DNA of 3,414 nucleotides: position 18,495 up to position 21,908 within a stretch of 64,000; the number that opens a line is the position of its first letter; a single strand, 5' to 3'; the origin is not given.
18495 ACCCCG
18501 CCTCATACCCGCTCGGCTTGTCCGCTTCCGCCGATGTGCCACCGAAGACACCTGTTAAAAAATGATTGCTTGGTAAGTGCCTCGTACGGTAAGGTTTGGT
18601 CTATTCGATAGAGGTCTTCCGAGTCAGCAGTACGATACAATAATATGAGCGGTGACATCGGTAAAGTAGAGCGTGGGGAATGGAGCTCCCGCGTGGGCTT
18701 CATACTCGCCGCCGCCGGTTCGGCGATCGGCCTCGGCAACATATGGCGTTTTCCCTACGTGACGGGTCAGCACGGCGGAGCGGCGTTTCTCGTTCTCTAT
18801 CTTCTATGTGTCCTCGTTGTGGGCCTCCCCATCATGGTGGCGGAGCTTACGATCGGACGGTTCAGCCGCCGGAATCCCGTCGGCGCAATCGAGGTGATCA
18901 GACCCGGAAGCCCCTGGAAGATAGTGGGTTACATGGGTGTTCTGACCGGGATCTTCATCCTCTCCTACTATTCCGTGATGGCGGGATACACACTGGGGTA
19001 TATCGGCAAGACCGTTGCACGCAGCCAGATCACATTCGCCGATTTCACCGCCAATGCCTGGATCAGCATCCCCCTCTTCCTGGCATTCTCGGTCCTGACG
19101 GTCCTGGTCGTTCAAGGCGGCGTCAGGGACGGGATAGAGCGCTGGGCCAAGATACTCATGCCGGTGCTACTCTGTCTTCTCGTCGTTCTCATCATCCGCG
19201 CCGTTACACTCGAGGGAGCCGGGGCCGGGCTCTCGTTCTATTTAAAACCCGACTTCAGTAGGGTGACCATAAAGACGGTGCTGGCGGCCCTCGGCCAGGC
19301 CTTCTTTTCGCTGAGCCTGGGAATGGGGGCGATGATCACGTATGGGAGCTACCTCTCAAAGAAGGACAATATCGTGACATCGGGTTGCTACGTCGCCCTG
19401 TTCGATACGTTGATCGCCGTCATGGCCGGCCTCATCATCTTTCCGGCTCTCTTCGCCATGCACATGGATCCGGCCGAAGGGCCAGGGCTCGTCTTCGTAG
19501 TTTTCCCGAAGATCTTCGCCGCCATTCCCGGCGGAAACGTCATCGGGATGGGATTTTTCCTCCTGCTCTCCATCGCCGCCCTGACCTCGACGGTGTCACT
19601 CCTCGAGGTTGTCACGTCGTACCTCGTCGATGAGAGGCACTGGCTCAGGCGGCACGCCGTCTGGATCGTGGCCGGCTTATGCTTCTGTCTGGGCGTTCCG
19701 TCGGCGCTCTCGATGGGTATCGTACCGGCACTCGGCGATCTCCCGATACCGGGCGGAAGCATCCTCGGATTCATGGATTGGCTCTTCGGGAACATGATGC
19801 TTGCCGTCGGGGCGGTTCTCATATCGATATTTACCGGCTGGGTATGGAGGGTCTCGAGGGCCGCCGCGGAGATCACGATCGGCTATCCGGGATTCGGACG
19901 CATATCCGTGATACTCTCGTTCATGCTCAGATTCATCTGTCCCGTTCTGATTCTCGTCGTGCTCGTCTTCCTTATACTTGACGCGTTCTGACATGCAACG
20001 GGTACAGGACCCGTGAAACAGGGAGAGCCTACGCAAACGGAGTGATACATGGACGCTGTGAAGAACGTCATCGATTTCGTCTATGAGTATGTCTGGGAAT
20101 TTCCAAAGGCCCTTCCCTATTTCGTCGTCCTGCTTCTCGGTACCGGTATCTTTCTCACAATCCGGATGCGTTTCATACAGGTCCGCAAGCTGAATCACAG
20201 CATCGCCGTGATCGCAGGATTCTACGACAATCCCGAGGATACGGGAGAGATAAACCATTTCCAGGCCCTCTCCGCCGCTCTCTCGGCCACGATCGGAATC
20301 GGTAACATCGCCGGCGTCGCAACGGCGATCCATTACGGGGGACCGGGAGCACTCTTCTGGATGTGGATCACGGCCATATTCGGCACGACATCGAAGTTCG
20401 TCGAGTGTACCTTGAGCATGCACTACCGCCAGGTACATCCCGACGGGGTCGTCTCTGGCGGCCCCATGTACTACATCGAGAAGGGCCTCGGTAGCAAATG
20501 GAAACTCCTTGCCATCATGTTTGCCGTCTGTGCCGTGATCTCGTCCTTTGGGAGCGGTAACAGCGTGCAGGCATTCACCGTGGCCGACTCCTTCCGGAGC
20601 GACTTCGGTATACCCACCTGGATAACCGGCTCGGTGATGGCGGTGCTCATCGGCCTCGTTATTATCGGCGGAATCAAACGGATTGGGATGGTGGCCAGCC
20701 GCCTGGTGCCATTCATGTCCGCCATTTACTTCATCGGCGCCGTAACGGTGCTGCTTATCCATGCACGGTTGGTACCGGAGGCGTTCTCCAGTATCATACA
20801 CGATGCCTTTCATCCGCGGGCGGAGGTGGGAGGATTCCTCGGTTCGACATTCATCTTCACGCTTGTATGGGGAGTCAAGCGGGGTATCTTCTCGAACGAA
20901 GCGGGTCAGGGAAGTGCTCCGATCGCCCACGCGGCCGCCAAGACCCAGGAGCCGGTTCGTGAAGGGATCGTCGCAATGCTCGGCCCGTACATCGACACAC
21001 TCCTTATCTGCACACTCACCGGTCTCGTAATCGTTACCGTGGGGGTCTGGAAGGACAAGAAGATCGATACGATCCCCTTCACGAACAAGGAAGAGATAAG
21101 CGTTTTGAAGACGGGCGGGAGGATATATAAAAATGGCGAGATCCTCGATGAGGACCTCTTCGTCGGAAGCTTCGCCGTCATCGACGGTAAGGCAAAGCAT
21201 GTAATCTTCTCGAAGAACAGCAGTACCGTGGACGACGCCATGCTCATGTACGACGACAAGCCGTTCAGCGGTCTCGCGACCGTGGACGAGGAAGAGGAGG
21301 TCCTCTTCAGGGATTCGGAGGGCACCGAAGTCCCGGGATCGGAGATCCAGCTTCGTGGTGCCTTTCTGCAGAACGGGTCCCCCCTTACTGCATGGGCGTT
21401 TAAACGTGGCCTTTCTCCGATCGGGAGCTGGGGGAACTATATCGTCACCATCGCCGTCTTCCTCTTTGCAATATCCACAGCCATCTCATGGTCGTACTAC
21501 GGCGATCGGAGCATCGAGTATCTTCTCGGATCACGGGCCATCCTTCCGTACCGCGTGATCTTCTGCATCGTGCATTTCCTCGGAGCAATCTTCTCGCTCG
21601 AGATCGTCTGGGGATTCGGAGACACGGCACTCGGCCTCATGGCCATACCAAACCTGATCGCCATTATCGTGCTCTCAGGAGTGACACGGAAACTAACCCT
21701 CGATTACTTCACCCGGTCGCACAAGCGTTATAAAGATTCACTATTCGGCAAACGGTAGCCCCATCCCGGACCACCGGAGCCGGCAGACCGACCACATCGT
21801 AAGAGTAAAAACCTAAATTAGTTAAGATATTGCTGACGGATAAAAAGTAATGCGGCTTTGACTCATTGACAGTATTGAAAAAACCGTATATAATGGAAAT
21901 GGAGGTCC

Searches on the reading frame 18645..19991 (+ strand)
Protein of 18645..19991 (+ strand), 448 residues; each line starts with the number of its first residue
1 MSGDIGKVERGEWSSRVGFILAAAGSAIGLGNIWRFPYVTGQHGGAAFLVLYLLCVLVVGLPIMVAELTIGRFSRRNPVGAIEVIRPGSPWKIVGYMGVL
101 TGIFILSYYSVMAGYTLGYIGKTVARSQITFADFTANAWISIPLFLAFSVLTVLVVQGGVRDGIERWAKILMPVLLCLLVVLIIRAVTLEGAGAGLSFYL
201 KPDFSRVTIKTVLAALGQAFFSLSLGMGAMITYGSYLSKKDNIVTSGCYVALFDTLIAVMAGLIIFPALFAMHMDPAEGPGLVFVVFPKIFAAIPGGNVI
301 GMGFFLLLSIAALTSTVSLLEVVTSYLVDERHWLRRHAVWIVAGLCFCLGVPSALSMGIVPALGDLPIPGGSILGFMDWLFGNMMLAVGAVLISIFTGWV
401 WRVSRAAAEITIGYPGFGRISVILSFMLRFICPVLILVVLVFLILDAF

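Call 9: search_protein_families(library=pfam, proteins=[window:18645-19991:+])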
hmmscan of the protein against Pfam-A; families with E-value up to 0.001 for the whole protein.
window:18645-19991:+ (448 aa): 1 family
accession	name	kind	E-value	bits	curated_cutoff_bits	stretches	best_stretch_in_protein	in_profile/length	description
PF00209.24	SNF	-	1.8e-61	208.9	27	2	140-445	176-482/524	Sodium:neurotransmitter symporter family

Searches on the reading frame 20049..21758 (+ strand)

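Call 9: search_protein_families(library=pfam, proteins=[window:20049-21758:+])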
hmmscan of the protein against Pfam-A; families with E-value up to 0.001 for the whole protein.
window:20049-21758:+ (569 aa): 2 families
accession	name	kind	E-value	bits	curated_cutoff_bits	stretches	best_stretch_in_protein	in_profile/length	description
PF01235.23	Na_Ala_symp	-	4.3e-140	467.9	24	1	63-563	8-389/392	Sodium:alanine symporter family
PF13520.12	AA_permease_2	-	1e-06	28.4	27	1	69-256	2-181/427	Amino acid permease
